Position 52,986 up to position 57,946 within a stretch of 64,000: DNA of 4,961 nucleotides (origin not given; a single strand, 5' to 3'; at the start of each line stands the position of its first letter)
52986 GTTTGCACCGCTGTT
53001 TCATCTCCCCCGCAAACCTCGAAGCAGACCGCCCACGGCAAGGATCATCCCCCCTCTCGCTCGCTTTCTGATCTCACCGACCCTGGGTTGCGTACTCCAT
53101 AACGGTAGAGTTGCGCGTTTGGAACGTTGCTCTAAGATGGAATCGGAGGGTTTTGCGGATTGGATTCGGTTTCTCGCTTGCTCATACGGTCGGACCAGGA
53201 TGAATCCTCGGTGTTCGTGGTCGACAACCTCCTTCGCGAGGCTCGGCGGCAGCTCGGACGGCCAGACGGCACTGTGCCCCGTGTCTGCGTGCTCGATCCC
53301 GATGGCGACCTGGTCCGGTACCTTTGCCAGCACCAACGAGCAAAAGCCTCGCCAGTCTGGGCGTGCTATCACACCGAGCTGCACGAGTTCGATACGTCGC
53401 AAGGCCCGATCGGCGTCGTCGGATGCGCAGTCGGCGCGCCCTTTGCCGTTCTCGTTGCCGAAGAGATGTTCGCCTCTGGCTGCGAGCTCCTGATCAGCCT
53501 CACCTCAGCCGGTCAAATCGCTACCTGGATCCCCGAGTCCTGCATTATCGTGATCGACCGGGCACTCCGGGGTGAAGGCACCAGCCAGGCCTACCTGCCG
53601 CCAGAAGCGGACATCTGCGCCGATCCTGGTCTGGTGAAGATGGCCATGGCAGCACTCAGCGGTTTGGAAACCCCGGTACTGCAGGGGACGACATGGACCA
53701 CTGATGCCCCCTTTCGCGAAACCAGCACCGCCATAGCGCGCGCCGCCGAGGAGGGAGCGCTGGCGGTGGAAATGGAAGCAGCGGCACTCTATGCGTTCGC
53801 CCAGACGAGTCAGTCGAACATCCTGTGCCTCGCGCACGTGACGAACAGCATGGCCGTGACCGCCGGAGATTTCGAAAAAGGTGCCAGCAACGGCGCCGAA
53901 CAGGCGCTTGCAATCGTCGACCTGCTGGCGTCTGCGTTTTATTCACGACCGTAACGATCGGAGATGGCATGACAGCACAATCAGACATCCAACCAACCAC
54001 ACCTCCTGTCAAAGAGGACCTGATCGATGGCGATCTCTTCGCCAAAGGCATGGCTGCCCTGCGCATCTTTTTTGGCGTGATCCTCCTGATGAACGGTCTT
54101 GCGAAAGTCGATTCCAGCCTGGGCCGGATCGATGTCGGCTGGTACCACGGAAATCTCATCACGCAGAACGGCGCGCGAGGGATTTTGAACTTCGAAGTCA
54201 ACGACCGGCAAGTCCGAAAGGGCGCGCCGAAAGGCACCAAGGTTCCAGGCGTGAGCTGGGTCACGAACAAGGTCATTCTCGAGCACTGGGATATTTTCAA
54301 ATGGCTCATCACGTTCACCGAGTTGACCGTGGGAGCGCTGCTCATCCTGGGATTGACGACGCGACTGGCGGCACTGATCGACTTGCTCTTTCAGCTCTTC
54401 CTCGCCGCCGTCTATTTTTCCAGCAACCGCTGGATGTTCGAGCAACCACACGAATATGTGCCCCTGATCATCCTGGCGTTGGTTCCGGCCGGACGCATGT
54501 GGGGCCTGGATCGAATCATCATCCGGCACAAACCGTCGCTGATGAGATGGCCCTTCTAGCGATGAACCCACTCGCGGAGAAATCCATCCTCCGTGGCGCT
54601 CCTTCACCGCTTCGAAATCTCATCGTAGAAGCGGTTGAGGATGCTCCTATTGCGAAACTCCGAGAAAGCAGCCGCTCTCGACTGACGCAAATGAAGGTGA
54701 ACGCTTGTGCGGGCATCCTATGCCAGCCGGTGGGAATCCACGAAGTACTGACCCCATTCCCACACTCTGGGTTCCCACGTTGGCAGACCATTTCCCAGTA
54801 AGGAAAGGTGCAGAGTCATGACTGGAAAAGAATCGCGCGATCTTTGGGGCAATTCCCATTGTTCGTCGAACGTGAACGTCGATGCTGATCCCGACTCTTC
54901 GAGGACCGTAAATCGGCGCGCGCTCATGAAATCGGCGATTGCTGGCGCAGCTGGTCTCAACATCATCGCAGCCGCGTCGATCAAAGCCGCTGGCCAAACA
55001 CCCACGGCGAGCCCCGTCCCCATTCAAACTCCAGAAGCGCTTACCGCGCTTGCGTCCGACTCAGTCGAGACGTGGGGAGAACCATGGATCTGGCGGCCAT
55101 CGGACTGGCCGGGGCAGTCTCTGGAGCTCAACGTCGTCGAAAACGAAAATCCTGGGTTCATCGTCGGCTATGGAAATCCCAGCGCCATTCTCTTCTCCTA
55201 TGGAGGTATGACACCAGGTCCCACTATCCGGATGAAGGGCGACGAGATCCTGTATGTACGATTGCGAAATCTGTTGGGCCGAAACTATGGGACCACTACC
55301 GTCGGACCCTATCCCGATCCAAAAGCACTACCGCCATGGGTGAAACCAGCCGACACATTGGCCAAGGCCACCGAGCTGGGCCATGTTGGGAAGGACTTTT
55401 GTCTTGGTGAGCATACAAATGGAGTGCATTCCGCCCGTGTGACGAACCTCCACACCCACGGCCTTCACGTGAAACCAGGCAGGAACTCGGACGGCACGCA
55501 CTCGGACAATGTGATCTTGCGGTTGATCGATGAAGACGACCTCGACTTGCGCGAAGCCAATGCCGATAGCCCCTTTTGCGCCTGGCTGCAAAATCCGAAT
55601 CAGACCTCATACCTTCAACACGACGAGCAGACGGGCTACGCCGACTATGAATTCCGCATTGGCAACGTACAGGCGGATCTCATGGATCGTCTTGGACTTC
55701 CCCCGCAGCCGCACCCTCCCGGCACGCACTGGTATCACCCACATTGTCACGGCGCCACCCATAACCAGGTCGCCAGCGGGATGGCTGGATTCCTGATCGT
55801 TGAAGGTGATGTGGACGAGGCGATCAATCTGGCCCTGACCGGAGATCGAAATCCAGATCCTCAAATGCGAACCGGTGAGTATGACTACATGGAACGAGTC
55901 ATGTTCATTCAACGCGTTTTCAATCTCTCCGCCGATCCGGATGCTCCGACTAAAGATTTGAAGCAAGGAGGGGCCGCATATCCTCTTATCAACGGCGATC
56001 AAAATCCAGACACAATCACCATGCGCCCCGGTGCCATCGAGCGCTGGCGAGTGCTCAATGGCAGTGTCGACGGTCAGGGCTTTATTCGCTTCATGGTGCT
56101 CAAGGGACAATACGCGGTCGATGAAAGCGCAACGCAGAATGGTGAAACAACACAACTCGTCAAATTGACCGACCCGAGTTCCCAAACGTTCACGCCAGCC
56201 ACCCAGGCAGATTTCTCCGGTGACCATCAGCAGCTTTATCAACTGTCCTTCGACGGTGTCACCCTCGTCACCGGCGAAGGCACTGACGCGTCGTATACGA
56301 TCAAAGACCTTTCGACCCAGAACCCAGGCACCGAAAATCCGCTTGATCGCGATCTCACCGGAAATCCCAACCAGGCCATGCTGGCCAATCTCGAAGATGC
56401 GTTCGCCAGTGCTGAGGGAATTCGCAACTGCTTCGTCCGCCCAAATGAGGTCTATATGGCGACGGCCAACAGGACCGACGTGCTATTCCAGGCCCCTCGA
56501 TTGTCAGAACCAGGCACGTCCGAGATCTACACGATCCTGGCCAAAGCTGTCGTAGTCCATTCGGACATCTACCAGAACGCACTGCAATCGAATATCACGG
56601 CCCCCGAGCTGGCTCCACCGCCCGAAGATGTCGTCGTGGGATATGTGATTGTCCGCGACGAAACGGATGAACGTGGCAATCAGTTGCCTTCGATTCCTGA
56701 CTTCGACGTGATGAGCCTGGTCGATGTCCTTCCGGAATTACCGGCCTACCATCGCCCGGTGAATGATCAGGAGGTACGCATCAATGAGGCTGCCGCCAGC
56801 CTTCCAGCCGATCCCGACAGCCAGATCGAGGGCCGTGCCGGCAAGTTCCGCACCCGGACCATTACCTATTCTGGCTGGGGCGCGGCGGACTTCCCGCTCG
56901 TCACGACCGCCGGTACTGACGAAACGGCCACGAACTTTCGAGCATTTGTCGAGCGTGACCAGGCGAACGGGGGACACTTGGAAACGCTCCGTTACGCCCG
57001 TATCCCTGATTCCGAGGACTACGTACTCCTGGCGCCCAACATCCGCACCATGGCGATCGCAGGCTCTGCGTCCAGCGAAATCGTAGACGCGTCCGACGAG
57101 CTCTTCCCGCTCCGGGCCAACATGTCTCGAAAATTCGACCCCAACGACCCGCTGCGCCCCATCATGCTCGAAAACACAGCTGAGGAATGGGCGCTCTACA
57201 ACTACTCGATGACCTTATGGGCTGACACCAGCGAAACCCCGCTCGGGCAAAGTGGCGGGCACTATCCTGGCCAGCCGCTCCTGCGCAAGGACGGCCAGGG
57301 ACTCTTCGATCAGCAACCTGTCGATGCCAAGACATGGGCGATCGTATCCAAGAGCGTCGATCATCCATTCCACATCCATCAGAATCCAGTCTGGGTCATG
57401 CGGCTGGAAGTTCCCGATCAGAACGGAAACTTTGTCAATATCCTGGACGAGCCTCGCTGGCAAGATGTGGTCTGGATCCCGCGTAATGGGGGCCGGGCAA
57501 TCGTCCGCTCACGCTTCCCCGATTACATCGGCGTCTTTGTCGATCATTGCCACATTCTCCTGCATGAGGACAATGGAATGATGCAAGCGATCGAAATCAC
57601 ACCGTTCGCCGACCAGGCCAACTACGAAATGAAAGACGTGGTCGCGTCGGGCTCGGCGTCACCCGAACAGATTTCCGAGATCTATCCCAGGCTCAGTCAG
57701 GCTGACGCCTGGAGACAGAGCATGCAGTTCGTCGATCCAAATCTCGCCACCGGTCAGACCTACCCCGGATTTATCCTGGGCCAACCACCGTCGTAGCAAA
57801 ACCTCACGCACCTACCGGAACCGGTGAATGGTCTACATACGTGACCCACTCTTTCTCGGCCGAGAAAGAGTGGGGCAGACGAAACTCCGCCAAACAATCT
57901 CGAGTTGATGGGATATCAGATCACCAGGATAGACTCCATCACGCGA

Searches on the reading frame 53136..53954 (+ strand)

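Call 67: search_protein_families(library=pfam, proteins=[window:53136-53954:+], max_evalue=0.001)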
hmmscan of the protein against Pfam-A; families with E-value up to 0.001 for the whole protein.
window:53136-53954:+ (272 aa): 1 family
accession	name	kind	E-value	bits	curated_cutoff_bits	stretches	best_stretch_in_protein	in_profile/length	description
PF01048.26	PNP_UDP_1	-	2.1e-27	96.5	25.1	1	50-262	2-229/233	Phosphorylase superfamily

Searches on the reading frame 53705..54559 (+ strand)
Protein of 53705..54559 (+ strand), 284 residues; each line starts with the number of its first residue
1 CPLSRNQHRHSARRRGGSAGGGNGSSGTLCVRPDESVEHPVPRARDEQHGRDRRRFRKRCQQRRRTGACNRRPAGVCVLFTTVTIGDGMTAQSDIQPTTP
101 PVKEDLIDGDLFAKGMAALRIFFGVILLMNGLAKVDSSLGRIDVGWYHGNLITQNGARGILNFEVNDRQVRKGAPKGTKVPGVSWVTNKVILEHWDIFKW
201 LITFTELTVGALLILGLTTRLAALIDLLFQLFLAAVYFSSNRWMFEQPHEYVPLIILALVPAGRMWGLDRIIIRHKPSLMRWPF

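Call 67: search_protein_families(library=pfam, proteins=[window:53705-54559:+], max_evalue=0.001)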
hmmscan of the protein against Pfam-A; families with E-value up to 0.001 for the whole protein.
window:53705-54559:+ (284 aa): 2 families
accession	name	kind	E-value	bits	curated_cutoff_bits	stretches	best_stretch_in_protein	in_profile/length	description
PF07681.17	DoxX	-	5e-10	40.3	23.6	1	180-234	26-80/85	DoxX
PF04173.18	DoxD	-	0.00082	19.8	22.7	0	191-274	58-146/167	TQO small subunit DoxD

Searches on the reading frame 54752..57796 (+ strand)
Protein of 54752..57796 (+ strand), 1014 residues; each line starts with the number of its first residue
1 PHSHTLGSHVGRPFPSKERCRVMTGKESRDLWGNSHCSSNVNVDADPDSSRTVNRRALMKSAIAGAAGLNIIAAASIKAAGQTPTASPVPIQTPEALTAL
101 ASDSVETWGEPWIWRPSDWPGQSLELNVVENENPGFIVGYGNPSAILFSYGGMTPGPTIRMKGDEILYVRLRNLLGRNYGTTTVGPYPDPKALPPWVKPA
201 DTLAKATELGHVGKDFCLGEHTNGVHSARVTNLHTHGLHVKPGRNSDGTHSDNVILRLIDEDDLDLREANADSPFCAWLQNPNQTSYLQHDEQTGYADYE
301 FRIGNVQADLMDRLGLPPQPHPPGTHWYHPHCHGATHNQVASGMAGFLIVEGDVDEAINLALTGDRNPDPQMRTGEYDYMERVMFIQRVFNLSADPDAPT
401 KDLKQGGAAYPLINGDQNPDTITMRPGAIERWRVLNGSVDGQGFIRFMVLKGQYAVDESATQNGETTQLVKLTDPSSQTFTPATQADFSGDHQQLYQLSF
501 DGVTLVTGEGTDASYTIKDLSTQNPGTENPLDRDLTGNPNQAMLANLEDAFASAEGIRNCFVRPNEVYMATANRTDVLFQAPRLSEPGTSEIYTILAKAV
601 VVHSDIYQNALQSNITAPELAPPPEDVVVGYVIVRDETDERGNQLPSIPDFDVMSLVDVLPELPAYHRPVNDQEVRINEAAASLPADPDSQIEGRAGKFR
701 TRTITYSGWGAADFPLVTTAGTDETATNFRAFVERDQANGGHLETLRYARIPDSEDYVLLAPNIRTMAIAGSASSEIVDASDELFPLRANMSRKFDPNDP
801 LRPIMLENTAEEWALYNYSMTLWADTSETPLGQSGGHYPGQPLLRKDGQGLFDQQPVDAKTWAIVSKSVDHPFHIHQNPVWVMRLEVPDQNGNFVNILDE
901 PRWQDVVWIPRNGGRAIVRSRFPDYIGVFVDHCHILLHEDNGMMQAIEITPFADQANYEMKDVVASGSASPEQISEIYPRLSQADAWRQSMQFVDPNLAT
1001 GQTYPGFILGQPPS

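Call 69: search_protein_families(library=pfam, proteins=[window:54752-57796:+], max_evalue=0.01)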
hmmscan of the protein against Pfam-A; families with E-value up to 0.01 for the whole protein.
window:54752-57796:+ (1014 aa): 2 families
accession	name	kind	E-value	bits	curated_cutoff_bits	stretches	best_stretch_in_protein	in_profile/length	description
PF07731.20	Cu-oxidase_2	-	1.2e-13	51.4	20.4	1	868-949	52-133/137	Multicopper oxidase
PF07732.21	Cu-oxidase_3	-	2.7e-07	31.1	21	1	322-352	90-116/119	Multicopper oxidase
